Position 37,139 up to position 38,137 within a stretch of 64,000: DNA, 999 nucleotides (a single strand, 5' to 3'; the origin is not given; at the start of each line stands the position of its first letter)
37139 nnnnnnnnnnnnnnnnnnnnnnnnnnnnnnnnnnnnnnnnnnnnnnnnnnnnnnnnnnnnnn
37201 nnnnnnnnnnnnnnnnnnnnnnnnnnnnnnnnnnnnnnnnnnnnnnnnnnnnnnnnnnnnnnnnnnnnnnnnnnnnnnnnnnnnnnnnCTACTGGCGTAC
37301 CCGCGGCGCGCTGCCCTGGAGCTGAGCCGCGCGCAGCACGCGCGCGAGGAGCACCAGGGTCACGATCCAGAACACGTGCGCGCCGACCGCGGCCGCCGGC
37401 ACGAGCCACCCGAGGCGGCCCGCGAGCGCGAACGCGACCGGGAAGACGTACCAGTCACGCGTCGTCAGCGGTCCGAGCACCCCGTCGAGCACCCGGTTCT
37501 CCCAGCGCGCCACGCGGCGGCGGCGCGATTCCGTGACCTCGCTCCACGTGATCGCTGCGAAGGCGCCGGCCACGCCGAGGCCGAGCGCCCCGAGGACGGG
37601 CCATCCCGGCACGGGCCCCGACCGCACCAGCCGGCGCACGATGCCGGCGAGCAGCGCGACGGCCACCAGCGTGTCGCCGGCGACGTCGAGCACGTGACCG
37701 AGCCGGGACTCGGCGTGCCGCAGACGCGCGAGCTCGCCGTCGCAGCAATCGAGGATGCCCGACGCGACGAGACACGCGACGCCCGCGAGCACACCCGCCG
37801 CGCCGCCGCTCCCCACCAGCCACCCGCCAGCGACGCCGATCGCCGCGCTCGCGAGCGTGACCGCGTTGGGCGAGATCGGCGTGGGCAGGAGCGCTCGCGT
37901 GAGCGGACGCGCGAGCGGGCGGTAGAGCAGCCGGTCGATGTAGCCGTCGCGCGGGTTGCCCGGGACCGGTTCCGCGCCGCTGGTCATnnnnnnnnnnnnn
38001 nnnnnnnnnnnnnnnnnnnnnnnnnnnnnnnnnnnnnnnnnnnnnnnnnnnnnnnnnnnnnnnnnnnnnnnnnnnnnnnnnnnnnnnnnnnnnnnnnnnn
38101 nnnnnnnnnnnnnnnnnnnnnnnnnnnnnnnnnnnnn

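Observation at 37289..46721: AEP phosphonate core coupled to CDP-alcohol transferase: candidate bacterial phosphonolipid pathway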

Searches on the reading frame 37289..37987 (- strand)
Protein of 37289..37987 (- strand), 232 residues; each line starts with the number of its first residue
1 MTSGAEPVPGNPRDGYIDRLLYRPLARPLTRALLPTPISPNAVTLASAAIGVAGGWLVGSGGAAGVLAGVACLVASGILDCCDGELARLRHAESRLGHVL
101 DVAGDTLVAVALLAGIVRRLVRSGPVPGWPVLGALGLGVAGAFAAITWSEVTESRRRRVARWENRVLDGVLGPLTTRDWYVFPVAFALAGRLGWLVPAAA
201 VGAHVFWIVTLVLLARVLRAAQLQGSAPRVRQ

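Call 9: search_protein_families(library=pfam, proteins=[window:37289-37987:-], max_evalue=0.001)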
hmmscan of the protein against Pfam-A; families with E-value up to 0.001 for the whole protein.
window:37289-37987:- (232 aa): 1 family
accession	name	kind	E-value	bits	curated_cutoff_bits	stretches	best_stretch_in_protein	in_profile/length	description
PF01066.26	CDP-OH_P_transf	-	9.1e-11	42.8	22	1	39-130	3-88/152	CDP-alcohol phosphatidyltransferase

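Call 10: search_protein_families(library=ncbifam, proteins=[window:37289-37987:-], max_evalue=0.001)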
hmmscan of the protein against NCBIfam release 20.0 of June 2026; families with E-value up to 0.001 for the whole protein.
window:37289-37987:- (232 aa): 5 families
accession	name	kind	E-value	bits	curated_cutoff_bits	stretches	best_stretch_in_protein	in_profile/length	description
NF040950.1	archin_ph_syn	equivalog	5.8e-12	45.9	180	1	25-117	11-101/191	archaetidylinositol phosphate synthase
NF045883.1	PIPSynth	equivalog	4.3e-10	39.6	170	1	20-119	5-102/197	phosphatidylinositol phosphate synthase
NF041135.1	IPPtranDIPPsyn_Thcocales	equivalog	4.1e-09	35.9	580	1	13-123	226-331/419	bifunctional L-myo-inositol-1-phosphate cytidylyltransferase/CDP-L-myo-inositol myo-inositolphosphotransferase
NF053678.1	ClpnSynClsA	equivalog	1.1e-06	28.9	240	1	68-121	32-85/180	cardiolipin synthase ClsA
NF052561.1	PIPSynBT1523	equivalog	0.0001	22.1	350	1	17-121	5-115/232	hypothetical protein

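Call 14: find_homologous_proteins(query=window:37289-37987:-, max_evalue=0.00001)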
Query window:37289-37987:- (232 aa): 347 proteins with E <= 0.00001 among 8000 candidates; the best 120 are listed.
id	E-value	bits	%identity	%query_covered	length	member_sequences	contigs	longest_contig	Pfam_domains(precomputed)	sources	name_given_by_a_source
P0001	5.7e-137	473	97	100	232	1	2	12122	PF01066.27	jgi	jgi:1L-myo-inositol 1-phosphate cytidylyltransferase / CDP-L-myo-inositol myo-inositolphosphotransfe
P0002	6.2e-136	470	96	100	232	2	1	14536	PF01066.27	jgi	-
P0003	1.8e-134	465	96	100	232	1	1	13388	PF01066.27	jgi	-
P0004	3.4e-129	448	91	100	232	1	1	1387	PF01066.27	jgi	jgi:phosphatidylglycerophosphate synthase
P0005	3.3e-128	444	91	100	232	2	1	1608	PF01066.27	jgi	jgi:1L-myo-inositol 1-phosphate cytidylyltransferase / CDP-L-myo-inositol myo-inositolphosphotransfe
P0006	4.9e-128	444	90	100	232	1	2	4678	PF01066.27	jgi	jgi:phosphatidylglycerophosphate synthase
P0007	5.4e-128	444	90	100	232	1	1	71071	PF01066.27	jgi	jgi:phosphatidylglycerophosphate synthase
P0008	8.9e-128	443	91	100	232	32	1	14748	PF01066.27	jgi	jgi:phosphatidylglycerophosphate synthase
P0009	1.3e-127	443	91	100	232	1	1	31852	PF01066.27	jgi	jgi:1L-myo-inositol 1-phosphate cytidylyltransferase / CDP-L-myo-inositol myo-inositolphosphotransfe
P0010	4.1e-127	441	91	100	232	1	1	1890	PF01066.27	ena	-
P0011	5.8e-127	440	91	100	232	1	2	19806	PF01066.27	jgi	jgi:phosphatidylglycerophosphate synthase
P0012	8.2e-127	440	90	100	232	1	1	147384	PF01066.27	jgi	jgi:1L-myo-inositol 1-phosphate cytidylyltransferase / CDP-L-myo-inositol myo-inositolphosphotransfe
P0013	1.4e-125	436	89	100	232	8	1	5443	PF01066.27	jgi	-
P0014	1.8e-124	432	89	100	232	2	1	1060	PF01066.27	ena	-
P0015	2.9e-123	428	89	100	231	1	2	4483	PF01066.27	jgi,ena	jgi:phosphatidylglycerophosphate synthase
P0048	6.9e-94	332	73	99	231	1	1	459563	PF01066.27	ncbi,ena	-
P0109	5.1e-80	287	70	90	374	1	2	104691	PF01066.27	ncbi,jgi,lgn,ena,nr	ncbi:MAG TPA: CDP-alcohol phosphatidyltransferase family protein [Candidatus Binatia bacterium]|nr:C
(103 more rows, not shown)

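Call 15: find_encoding_contigs(protein=P0048, flank=10000, max_places=3)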
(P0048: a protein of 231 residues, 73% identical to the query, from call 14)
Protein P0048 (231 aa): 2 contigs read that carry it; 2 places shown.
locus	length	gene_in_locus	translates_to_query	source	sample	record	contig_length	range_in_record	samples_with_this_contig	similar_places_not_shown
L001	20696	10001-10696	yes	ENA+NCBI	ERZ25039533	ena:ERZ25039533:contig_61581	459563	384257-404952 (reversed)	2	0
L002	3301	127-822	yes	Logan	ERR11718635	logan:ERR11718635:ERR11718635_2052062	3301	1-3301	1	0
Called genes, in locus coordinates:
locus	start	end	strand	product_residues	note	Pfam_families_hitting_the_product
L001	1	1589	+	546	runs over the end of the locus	PF13714:PEP_mutase, PF00463:ICL, PF00483:NTP_transferase, PF12804:NTP_transf_3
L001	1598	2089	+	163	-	PF02776:TPP_enzyme_N (weak)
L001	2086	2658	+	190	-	PF02775:TPP_enzyme_C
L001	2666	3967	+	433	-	PF00654:Voltage_CLC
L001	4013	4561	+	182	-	-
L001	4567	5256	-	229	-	PF01243:PNPOx_N (weak), PF12900:Pyridox_ox_2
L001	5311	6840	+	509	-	PF00392:GntR, PF00155:Aminotran_1_2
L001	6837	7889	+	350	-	PF00155:Aminotran_1_2 (weak), PF00266:Aminotran_5, PF01053:Cys_Met_Meta_PP (weak)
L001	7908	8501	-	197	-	PF06080:DUF938, PF13649:Methyltransf_25 (weak)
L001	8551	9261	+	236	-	PF00378:ECH_1, PF16113:ECH_2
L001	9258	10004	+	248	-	PF00483:NTP_transferase (weak), PF12804:NTP_transf_3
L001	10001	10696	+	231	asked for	PF01066:CDP-OH_P_transf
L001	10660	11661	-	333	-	PF00248:Aldo_ket_red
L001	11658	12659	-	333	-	PF03706:LPG_synthase_TM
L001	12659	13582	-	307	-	PF01408:GFO_IDH_MocA, PF03447:NAD_binding_3 (weak), PF22725:GFO_IDH_MocA_C3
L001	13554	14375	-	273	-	PF00535:Glycos_transf_2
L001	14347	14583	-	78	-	PF00535:Glycos_transf_2 (weak)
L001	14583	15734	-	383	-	PF01041:DegT_DnrJ_EryC1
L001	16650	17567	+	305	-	-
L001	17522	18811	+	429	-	PF01103:Omp85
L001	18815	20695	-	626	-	PF13522:GATase_6, PF13537:GATase_7, PF12481:DUF3700 (weak), PF00733:Asn_synthase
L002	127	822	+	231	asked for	PF01066:CDP-OH_P_transf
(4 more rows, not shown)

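Call 16: find_encoding_contigs(protein=P0109, flank=10000, max_places=3)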
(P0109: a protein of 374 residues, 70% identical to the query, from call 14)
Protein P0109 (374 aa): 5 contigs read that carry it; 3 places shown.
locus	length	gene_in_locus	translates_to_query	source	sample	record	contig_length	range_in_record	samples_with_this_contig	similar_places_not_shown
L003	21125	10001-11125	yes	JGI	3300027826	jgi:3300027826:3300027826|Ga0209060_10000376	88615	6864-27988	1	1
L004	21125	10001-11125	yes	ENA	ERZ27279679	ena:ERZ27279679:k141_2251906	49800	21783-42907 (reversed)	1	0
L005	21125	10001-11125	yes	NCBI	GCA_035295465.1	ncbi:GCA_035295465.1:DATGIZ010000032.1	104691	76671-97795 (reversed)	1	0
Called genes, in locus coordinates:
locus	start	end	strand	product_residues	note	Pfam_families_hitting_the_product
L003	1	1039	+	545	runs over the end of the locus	PF13714:PEP_mutase, PF00463:ICL, PF00483:NTP_transferase (faint), PF12804:NTP_transf_3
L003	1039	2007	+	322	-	PF13249:SQHop_cyclase_N (faint), PF13243:SQHop_cyclase_C (weak)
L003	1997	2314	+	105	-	PF00355:Rieske, PF13806:Rieske_2, PF22543:Rieske_4 (weak)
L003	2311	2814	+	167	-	PF02776:TPP_enzyme_N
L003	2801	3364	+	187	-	PF02775:TPP_enzyme_C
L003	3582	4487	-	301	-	-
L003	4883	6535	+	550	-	PF02310:B12-binding, PF04055:Radical_SAM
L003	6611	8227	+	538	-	PF02518:HATPase_c (weak), PF13589:HATPase_c_3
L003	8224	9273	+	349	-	PF00266:Aminotran_5, PF01053:Cys_Met_Meta_PP (weak)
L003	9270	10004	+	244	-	PF00483:NTP_transferase (weak), PF01128:IspD (faint), PF12804:NTP_transf_3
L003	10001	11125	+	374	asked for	PF01066:CDP-OH_P_transf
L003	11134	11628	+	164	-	PF08327:AHSA1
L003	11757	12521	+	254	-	PF13191:AAA_16 (weak), PF20703:nSTAND1 (faint), PF25199:nSTAND_NTPase5 (faint), PF13401:AAA_22 (weak)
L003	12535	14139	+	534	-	PF00488:MutS_V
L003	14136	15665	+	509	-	PF00488:MutS_V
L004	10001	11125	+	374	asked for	PF01066:CDP-OH_P_transf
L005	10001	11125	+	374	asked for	PF01066:CDP-OH_P_transf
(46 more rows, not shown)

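Call 18: find_related_loci(query=A1, collection=genome_contigs, flank=10000)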
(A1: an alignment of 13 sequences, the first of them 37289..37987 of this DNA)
Query A1 (232 aa) in genome_contigs; peptide patterns used: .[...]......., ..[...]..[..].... (x = any residue, [..] = any of these).
51 stretches matched a pattern; 15 encode a relative of the query (tblastn E <= 1e-3); 15 distinct loci.
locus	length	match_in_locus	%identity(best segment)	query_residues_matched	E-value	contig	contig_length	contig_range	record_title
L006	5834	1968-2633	77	11-232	1e-99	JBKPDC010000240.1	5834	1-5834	MAG: Thermodesulfobacteriota bacterium isolate GB_EKS_MAG_00034 GB_EKS_000000168143, whole genome shotgun sequence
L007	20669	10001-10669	76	10-232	6e-93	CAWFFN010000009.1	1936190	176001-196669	MAG: uncultured delta proteobacterium isolate MFD00822.bin.1.250 genome assembly, contig: contig_59106, whole genome sho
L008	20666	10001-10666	75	11-232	2e-91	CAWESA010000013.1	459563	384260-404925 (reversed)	MAG: uncultured delta proteobacterium isolate MFD04944.bin.1.34 genome assembly, contig: contig_61581, whole genome shot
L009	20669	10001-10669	65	11-232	4e-80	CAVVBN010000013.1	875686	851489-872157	MAG: uncultured delta proteobacterium isolate MFD02809.bin.2.268 genome assembly, contig: contig_77105, whole genome sho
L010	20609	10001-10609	63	11-213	1e-77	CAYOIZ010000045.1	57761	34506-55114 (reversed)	MAG TPA_asm: uncultured Candidatus Binatia bacterium isolate binchicken_co199_112 genome assembly, contig: NODE_627_leng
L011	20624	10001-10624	63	11-218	1e-77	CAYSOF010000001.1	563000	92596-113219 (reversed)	MAG TPA_asm: uncultured Candidatus Binatia bacterium isolate binchicken_co179_115 genome assembly, contig: NODE_40_lengt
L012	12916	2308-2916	63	11-213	1e-76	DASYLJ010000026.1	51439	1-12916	MAG TPA_asm: Candidatus Binatia bacterium isolate SMAG_U4345 k141_1567420, whole genome shotgun sequence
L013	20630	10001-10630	70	11-219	2e-72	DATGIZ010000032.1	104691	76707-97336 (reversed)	MAG TPA_asm: Candidatus Binatia bacterium isolate SMAG_U9820 k141_1409254, whole genome shotgun sequence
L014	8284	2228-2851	66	11-218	1e-70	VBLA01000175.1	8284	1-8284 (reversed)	MAG: Deltaproteobacteria bacterium isolate DP_23 14_1009_13_30cm_scaffold_9011, whole genome shotgun sequence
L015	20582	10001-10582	63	11-204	7e-70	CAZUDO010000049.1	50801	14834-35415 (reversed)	MAG TPA_asm: uncultured Candidatus Binatia bacterium isolate binchicken_co165_346 genome assembly, contig: k141_1783199,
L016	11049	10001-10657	62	11-228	1e-63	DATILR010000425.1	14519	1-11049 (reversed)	MAG TPA_asm: Candidatus Binatus sp. isolate SMAG_U15749 k141_666963, whole genome shotgun sequence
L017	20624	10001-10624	63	7-214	4e-61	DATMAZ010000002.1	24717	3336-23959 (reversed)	MAG TPA_asm: Candidatus Limnocylindria bacterium isolate SMAG_U13339 k141_119397, whole genome shotgun sequence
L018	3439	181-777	68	11-209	2e-57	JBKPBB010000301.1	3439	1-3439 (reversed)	MAG: Thermodesulfobacteriota bacterium isolate GB_EKS_MAG_00090 GB_EKS_000001705939, whole genome shotgun sequence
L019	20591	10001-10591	65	11-207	4e-56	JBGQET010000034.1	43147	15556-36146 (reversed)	MAG: Candidatus Binatia bacterium isolate OBJ2_061818_090_70 k141_752699_length_43147_cov_14.3040, whole genome shotgun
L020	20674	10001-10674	48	11-232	2e-37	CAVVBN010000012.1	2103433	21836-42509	MAG: uncultured delta proteobacterium isolate MFD02809.bin.2.268 genome assembly, contig: contig_61747, whole genome sho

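Call 36: search_solved_structures(query=window:37289-37987:-, max_evalue=0.01, show_alignments=2)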
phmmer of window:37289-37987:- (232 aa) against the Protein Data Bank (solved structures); distinct sequences matched with E-value up to 0.01: 5.
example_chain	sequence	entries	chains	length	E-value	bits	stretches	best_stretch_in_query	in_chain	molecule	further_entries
4o6m_A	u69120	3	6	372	1.2e-09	41.6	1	13-136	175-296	AF2299, a CDP-alcohol phosphotransferase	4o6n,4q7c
6wm5_A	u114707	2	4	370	2.1e-08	37.5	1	10-117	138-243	AfCTD-Phosphatidylinositol-phosphate synthase (PIPS) fusion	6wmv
6h5a_A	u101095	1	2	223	1.3e-05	28.4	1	16-117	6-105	CDP-diacylglycerol--inositol 3-phosphatidyltransferase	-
6h53_A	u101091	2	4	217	1.4e-05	28.3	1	16-117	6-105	CDP-diacylglycerol--inositol 3-phosphatidyltransferase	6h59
4mnd_A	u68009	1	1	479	1.6e-05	28.1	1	13-135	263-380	CTP L-myo-inositol-1-phosphate cytidylyltransferase/CDP-L-myo-inositol myo-inositolphospho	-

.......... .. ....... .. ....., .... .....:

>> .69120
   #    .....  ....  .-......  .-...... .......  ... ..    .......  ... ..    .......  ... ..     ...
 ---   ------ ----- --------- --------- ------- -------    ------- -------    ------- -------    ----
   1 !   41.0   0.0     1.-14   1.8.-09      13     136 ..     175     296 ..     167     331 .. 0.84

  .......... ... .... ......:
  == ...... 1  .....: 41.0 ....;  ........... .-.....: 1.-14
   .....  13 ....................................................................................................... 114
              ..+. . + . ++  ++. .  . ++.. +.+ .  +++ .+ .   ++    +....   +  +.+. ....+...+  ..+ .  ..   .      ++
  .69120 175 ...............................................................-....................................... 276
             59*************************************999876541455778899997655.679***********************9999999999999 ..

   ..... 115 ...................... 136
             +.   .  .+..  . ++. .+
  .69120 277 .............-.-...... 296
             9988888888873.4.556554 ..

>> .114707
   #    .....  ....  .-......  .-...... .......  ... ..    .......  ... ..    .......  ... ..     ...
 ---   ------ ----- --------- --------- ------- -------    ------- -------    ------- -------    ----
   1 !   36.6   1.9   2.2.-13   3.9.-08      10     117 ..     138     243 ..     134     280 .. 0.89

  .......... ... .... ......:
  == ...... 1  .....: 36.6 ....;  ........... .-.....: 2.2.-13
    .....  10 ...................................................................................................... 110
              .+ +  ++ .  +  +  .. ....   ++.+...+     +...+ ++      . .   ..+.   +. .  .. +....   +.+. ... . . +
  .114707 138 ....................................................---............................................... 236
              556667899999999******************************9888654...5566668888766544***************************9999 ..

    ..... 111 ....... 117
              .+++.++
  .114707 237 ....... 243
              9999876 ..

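Call 37: search_dna_similar(query=window:37289-37987:-, collection=plasmids, mode=protein, max_evalue=0.001, max_rows=20)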
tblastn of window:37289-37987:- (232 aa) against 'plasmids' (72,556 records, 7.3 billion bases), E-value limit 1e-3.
No match.

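Call 62: search_protein_families(library=pfam, proteins=[L010:10685-11572:+, L010:11728-13557:-, L019:5451-6419:+, L019:6409-6723:+, L017:674-2824:+], max_evalue=0.001)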
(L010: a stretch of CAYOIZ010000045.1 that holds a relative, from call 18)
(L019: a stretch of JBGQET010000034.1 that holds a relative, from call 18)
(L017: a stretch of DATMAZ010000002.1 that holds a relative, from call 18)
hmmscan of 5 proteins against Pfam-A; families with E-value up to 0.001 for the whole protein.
L010:10685-11572:+ (295 aa): 1 family
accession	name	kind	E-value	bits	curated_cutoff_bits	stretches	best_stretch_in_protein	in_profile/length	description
PF01435.24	Peptidase_M48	-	1.2e-37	130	20.3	1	83-293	4-184/186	Peptidase family M48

L010:11728-13557:- (609 aa): 5 families
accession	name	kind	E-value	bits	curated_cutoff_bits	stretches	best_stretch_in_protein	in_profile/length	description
PF02518.31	HATPase_c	-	9.6e-29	100.5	26.4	1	493-602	2-110/111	Histidine kinase-, DNA gyrase B-, and HSP90-like ATPase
PF00512.31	HisKA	-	1.1e-15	57.8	26.9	1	381-446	2-66/66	His Kinase A (phospho-acceptor) domain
PF13581.12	HATPase_c_2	-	1.6e-05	25.3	27.4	1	502-579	41-112/127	Histidine kinase-like ATPase domain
PF13492.12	GAF_3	-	0.0001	23.1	27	1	226-365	4-127/129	GAF domain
PF01590.32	GAF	-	0.00068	20.6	22.4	0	226-365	4-133/133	GAF domain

L019:5451-6419:+ (322 aa): 3 families
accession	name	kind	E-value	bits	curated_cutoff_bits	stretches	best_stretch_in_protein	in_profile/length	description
PF13243.12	SQHop_cyclase_C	-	1.3e-09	38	26.1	0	59-129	216-290/319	Squalene-hopene cyclase C-terminal domain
PF13249.12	SQHop_cyclase_N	-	1.7e-06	27.9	26.2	0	107-178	2-65/291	Squalene-hopene cyclase N-terminal domain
PF00432.27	Prenyltrans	-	5.6e-06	26.4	26.5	0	37-134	36-130/304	Prenyltransferase alpha-alpha toroid domain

L019:6409-6723:+ (104 aa): 3 families
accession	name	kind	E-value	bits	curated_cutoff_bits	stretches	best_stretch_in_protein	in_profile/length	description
PF00355.32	Rieske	-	7.4e-19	67.9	20.3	1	8-89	2-83/88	Rieske [2Fe-2S] domain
PF13806.12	Rieske_2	-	5.6e-16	58.8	27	1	8-102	2-103/104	Rieske-like [2Fe-2S] domain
PF22543.2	Rieske_4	-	2.5e-07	31.4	28.4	1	17-80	9-75/119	Soluble Rieske-type ferredoxin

L017:674-2824:+ (716 aa): 9 families
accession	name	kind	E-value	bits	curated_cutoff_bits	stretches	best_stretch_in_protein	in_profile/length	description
PF02518.31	HATPase_c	-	1.7e-29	102.9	26.4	1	597-705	2-109/111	Histidine kinase-, DNA gyrase B-, and HSP90-like ATPase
PF00512.31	HisKA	-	4.2e-17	62.4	26.9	1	485-550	2-66/66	His Kinase A (phospho-acceptor) domain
PF13426.13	PAS_9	-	1.3e-12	48.3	27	1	199-292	2-103/103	PAS domain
PF01590.32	GAF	-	1.1e-10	42.7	22.4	1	335-469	7-133/133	GAF domain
PF00989.32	PAS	-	1.4e-10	41.6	22.6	1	189-290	2-113/113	PAS fold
PF13185.12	GAF_2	-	4.6e-09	37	28.6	1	337-470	10-136/136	GAF domain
PF13492.12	GAF_3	-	1.4e-08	35.7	27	1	333-471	5-129/129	GAF domain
PF08448.16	PAS_4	-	2.5e-08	34.6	23.1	1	194-295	1-110/110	PAS fold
PF13188.13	PAS_8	-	1.1e-06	28.7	21.8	1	191-239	4-49/65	PAS domain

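Call 87: predict_structure(alignment_id=A1)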
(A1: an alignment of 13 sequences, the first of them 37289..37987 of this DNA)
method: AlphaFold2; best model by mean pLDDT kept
length: 232 residues; sequences in the alignment: 13
mean_pLDDT: 83.7   pTM: 0.72
mean pLDDT of the five models: 83.7, 80.2, 79.4, 79.2, 76.7
residues with pLDDT >= 90: 75; 70-90: 127; 50-70: 20; < 50: 10
segments of 3 or more residues with pLDDT < 50: 1-7, 230-232
pLDDT, mean of each block of 10 residues (from residue 1): 45 74 91 95 95 91 88 93 91 89 89 87 80 88 87 86 85 67 83 85 89 91 63 43
secondary structure, 60 per line:
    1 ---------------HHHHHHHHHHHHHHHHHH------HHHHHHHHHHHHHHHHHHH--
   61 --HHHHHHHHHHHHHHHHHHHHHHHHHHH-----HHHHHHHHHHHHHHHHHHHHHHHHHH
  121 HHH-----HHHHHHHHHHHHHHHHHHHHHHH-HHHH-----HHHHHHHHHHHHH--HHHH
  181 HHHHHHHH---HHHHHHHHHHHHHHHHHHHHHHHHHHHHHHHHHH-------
elements in order: H16-33 H40-58 H63-89 H95-123 H129-151 H153-156 H162-174 H177-188 H192-225
